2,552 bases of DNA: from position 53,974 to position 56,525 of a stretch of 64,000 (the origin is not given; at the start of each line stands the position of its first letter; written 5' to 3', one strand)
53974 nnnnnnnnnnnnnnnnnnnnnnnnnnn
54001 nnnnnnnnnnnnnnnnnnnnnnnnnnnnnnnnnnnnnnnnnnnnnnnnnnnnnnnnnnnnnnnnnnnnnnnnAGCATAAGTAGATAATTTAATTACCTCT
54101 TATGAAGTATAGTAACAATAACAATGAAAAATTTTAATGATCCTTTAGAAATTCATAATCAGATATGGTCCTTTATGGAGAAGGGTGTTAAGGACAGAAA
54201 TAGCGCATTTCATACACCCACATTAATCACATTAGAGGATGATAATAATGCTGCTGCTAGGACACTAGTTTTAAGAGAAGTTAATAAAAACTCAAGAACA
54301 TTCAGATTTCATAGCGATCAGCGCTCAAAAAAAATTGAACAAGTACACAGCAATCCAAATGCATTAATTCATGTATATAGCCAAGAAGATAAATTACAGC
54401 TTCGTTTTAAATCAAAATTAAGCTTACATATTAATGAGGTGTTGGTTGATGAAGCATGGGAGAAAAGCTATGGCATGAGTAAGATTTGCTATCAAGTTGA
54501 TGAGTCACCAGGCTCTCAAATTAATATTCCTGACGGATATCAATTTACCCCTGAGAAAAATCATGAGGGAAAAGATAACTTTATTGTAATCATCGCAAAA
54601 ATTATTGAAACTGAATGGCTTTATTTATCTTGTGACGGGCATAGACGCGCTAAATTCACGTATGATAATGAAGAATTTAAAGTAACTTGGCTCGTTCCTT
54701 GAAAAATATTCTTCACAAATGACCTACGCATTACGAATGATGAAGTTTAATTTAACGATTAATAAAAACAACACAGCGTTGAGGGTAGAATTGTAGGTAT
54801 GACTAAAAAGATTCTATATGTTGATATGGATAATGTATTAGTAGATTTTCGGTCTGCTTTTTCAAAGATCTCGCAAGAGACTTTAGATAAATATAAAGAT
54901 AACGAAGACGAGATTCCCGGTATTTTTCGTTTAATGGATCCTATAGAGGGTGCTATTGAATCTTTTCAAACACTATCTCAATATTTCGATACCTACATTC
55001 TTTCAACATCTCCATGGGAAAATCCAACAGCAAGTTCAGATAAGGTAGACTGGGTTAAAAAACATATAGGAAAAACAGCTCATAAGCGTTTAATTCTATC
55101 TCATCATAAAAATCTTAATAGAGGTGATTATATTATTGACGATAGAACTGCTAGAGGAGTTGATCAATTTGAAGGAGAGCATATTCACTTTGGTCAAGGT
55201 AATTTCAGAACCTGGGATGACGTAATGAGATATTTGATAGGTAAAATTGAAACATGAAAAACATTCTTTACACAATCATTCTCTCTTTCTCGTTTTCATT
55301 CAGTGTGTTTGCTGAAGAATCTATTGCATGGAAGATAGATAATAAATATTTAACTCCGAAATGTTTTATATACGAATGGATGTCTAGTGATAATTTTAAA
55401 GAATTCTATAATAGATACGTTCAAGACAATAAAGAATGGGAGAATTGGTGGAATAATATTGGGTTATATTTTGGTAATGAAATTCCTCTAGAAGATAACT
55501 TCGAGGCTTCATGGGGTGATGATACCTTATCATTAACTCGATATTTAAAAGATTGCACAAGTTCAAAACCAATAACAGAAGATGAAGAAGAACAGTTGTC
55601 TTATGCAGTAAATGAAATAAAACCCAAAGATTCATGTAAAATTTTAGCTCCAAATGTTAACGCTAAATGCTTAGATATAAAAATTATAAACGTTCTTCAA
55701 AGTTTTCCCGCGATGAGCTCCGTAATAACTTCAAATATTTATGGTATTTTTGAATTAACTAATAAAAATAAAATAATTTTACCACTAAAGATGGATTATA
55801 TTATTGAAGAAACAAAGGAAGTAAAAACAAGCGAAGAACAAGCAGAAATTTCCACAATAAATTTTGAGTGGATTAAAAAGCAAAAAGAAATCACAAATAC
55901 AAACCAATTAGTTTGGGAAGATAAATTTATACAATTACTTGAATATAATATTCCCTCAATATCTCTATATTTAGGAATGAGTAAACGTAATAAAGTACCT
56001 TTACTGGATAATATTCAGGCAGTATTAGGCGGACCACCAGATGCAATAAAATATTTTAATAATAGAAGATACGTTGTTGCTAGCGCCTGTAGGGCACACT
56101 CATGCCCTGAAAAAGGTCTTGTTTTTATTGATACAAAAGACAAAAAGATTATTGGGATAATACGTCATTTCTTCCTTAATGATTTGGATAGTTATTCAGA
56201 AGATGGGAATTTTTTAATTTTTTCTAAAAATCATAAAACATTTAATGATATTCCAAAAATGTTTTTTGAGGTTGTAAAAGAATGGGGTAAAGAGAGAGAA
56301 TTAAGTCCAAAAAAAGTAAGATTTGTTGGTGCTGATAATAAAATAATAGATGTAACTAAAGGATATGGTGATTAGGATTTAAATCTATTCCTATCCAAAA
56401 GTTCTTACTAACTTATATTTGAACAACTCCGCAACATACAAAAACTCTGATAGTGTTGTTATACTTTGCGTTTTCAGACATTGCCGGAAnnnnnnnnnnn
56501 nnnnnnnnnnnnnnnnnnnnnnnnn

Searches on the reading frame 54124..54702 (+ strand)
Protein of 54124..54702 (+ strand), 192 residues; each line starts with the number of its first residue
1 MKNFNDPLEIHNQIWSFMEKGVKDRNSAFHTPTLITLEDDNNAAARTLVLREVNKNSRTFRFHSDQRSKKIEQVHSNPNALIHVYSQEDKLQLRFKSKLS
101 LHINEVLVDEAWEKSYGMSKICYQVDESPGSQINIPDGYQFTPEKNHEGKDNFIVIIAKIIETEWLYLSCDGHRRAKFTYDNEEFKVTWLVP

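Call 6: search_protein_families(library=pfam, proteins=[window:54124-54702:+], max_evalue=0.01)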
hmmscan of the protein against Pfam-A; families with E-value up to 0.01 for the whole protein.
window:54124-54702:+ (192 aa): 3 families
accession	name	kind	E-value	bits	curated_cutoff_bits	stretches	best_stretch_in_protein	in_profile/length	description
PF12766.13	Pyridox_oxase_2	-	3.1e-10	41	26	1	18-100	8-97/100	Pyridoxamine 5'-phosphate oxidase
PF01243.27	PNPOx_N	-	0.00016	22.5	28.1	1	29-113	12-91/120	Pyridoxamine 5'-phosphate oxidase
PF16242.11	Pyrid_ox_like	-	0.00051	20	28.8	1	22-116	6-99/149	Pyridoxamine 5'-phosphate oxidase like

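Call 38: find_encoding_contigs(protein=window:54124-54702:+, flank=10000, max_places=10)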
Protein window:54124-54702:+ (192 aa): 22 contigs read that carry it; 10 places shown.
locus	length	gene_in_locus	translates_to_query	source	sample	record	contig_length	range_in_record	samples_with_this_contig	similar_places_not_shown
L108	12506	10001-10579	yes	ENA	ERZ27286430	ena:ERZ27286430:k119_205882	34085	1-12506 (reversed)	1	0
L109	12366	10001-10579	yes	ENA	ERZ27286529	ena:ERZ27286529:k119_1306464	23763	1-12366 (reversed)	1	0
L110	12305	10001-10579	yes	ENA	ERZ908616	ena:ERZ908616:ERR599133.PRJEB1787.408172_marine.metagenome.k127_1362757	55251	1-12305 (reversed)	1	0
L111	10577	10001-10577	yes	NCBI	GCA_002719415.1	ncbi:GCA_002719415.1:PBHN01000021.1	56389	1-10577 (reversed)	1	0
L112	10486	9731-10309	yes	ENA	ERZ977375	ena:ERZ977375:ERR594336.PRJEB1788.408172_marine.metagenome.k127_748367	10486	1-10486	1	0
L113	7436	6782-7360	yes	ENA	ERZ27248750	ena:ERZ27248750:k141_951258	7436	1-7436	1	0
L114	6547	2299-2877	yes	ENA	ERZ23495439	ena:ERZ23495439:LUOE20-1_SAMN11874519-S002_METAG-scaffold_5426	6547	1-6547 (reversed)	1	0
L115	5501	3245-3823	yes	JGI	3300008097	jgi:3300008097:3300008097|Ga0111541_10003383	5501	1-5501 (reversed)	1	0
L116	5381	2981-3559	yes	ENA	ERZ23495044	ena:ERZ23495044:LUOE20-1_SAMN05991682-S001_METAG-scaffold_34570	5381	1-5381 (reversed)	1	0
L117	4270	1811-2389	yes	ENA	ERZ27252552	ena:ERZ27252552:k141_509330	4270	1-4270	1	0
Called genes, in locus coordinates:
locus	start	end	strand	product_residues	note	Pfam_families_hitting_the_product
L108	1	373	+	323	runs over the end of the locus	PF02401:LYTB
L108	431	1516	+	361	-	PF00890:FAD_binding_2 (faint), PF01266:DAO, PF03486:HI0933_like (faint), PF07992:Pyr_redox_2 (weak)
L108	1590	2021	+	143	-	PF01475:FUR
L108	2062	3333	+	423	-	PF01053:Cys_Met_Meta_PP, PF00155:Aminotran_1_2, PF01041:DegT_DnrJ_EryC1 (weak), PF00266:Aminotran_5 (weak)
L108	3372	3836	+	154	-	PF08238:Sel1 (faint)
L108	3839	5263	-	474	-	PF00875:DNA_photolyase, PF03441:FAD_binding_7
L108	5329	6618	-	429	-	PF01266:DAO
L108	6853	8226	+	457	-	PF02812:ELFV_dehydrog_N, PF00208:ELFV_dehydrog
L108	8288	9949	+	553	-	PF02776:TPP_enzyme_N, PF00205:TPP_enzyme_M, PF02775:TPP_enzyme_C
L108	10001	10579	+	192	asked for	PF12766:Pyridox_oxase_2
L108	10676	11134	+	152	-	PF06941:NT5C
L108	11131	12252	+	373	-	-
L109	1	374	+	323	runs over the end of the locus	PF02401:LYTB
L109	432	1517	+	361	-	PF00890:FAD_binding_2 (faint), PF01266:DAO, PF03486:HI0933_like (faint), PF07992:Pyr_redox_2 (weak)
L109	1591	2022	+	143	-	PF01475:FUR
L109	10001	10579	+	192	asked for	PF12766:Pyridox_oxase_2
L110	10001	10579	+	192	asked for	PF12766:Pyridox_oxase_2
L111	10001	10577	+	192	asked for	PF12766:Pyridox_oxase_2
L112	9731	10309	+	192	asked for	PF12766:Pyridox_oxase_2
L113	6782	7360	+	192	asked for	PF12766:Pyridox_oxase_2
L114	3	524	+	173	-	?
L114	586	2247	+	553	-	PF02776:TPP_enzyme_N, PF00205:TPP_enzyme_M, PF02775:TPP_enzyme_C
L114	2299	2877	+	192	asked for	PF12766:Pyridox_oxase_2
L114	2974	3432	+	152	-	PF06941:NT5C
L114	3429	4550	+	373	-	-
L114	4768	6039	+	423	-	PF04616:Glyco_hydro_43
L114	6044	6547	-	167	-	?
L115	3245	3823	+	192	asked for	PF12766:Pyridox_oxase_2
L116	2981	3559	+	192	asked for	PF12766:Pyridox_oxase_2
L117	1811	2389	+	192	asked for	PF12766:Pyridox_oxase_2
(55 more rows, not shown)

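Call 48: search_protein_families(library=pfam, proteins=[L114:6044-6547:-], max_evalue=0.01)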
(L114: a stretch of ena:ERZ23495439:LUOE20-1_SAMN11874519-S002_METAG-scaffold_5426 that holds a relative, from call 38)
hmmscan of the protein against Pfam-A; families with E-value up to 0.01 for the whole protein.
L114:6044-6547:- (167 aa): 4 families
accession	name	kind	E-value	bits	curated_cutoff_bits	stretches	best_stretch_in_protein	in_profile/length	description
PF02667.20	SCFA_trans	-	4.7e-52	177.9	27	1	1-162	285-451/453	Short chain fatty acid transporter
PF03606.21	DcuC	-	6.3e-07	28.7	23.1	1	44-159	338-453/461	C4-dicarboxylate anaerobic carrier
PF03806.19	ABG_transport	-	1.5e-06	27.2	27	1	66-127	384-443/502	AbgT putative transporter family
PF03600.22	CitMHS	-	0.0013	18.4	31.9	1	13-157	24-170/336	Citrate transporter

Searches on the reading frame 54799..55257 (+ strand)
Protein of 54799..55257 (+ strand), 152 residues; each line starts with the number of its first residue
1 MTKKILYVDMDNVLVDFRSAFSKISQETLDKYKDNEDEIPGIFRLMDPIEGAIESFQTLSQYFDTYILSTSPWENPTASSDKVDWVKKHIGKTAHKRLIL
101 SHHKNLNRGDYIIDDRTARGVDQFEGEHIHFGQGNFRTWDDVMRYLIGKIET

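Call 6: search_protein_families(library=pfam, proteins=[window:54799-55257:+], max_evalue=0.01)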
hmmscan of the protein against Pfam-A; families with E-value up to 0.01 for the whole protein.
window:54799-55257:+ (152 aa): 1 family
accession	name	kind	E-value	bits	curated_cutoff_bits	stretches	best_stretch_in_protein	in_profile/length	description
PF06941.18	NT5C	-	4.2e-19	69.5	24.8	1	40-144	60-163/180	5' nucleotidase, deoxy (Pyrimidine), cytosolic type C protein (NT5C)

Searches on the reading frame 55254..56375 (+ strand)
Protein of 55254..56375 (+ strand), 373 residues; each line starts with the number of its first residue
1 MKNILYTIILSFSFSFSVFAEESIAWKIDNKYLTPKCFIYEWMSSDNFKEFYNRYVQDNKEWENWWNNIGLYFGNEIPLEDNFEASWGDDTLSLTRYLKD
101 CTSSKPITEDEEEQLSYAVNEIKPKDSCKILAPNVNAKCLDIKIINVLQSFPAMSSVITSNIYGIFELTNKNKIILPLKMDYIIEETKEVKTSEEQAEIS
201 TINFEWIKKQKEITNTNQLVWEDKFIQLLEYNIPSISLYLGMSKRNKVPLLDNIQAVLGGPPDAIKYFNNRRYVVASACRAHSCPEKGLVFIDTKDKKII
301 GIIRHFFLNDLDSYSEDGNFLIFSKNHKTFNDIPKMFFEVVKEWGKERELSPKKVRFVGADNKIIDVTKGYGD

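Call 6: search_protein_families(library=pfam, proteins=[window:55254-56375:+], max_evalue=0.01)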
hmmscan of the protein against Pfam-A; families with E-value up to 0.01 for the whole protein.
window:55254-56375:+ (373 aa): 0 families

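Call 19: find_related_loci(query=window:55254-56375:+, collection=genome_contigs, flank=10000)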
Query window:55254-56375:+ (373 aa) in genome_contigs; peptide patterns used: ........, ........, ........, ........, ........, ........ (x = any residue, [..] = any of these).
43 stretches matched a pattern, but none encodes a relative of the query by tblastn (E <= 1e-3).

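Call 20: find_homologous_proteins(query=window:55254-56375:+)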
Query window:55254-56375:+ (373 aa): 49 proteins with E <= 0.001 among 2500 candidates.
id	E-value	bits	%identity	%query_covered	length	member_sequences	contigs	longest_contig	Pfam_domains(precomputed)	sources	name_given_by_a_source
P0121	2.1e-246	835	98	100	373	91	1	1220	-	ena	-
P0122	7.4e-199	678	77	99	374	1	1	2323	-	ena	-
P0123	2.5e-165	568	98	69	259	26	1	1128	-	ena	-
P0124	3.8e-160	551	65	99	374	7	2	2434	-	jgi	-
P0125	6.3e-159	547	63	99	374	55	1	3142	-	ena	-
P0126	8.3e-157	540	64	99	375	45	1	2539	-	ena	-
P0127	5.3e-122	426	57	99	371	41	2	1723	-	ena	-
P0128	1.9e-121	424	57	98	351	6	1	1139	-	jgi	-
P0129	5.4e-117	409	52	99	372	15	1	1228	-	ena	-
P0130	5.1e-114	399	52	95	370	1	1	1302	-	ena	-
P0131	2.2e-91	325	47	95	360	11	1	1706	-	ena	-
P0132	3.1e-89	318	70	51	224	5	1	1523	-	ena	-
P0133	1.5e-87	312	46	99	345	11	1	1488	-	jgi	-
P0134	2.3e-85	305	45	95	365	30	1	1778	-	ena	-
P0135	2.7e-78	282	66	49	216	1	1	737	-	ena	-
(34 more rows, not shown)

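Call 73: find_encoding_contigs(protein=window:55254-56375:+, flank=6000, max_places=10)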
Protein window:55254-56375:+ (373 aa): 15 contigs read that carry it; 10 places shown.
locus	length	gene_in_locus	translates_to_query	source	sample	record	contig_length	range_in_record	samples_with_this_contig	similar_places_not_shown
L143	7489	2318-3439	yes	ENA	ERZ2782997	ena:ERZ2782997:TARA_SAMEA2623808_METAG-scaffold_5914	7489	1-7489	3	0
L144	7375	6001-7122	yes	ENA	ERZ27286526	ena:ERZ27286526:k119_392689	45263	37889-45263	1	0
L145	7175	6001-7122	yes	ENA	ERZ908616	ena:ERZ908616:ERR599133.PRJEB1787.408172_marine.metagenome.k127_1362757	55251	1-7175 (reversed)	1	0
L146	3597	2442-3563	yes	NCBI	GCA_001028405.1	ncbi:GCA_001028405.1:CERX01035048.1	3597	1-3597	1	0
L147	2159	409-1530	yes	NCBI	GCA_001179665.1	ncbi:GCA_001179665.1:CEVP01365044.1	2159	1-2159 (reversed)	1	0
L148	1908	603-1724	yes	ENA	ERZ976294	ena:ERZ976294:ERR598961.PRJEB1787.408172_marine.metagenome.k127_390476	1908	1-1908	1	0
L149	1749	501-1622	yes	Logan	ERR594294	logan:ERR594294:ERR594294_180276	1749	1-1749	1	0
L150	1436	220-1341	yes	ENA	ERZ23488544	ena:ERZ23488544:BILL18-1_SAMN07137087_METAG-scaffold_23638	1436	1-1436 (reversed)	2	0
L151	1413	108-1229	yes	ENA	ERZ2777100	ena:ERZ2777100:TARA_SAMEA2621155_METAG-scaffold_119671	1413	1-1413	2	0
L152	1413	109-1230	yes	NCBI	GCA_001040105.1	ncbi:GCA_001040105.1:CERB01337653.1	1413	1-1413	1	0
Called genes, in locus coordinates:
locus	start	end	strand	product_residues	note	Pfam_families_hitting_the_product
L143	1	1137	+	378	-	?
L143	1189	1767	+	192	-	PF12766:Pyridox_oxase_2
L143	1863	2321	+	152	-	PF06941:NT5C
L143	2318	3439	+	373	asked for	-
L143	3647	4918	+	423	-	PF04616:Glyco_hydro_43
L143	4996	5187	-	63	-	PF04324:Fer2_BFD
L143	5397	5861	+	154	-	PF00210:Ferritin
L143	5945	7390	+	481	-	PF00483:NTP_transferase, PF22640:ManC_GMP_beta-helix, PF01050:MannoseP_isomer, PF07883:Cupin_2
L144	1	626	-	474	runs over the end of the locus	PF00875:DNA_photolyase, PF03441:FAD_binding_7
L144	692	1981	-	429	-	PF01266:DAO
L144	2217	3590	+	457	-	PF02812:ELFV_dehydrog_N, PF00208:ELFV_dehydrog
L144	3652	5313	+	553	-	PF02776:TPP_enzyme_N, PF00205:TPP_enzyme_M, PF02775:TPP_enzyme_C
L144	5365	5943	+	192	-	PF12766:Pyridox_oxase_2, PF16242:Pyrid_ox_like (faint)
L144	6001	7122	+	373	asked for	-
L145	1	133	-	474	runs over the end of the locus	PF00875:DNA_photolyase, PF03441:FAD_binding_7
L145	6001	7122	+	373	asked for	-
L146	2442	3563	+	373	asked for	-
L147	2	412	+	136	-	?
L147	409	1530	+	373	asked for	-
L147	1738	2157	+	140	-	?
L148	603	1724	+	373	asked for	-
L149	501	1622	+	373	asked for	-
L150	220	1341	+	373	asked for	-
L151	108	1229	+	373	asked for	-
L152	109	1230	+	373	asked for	-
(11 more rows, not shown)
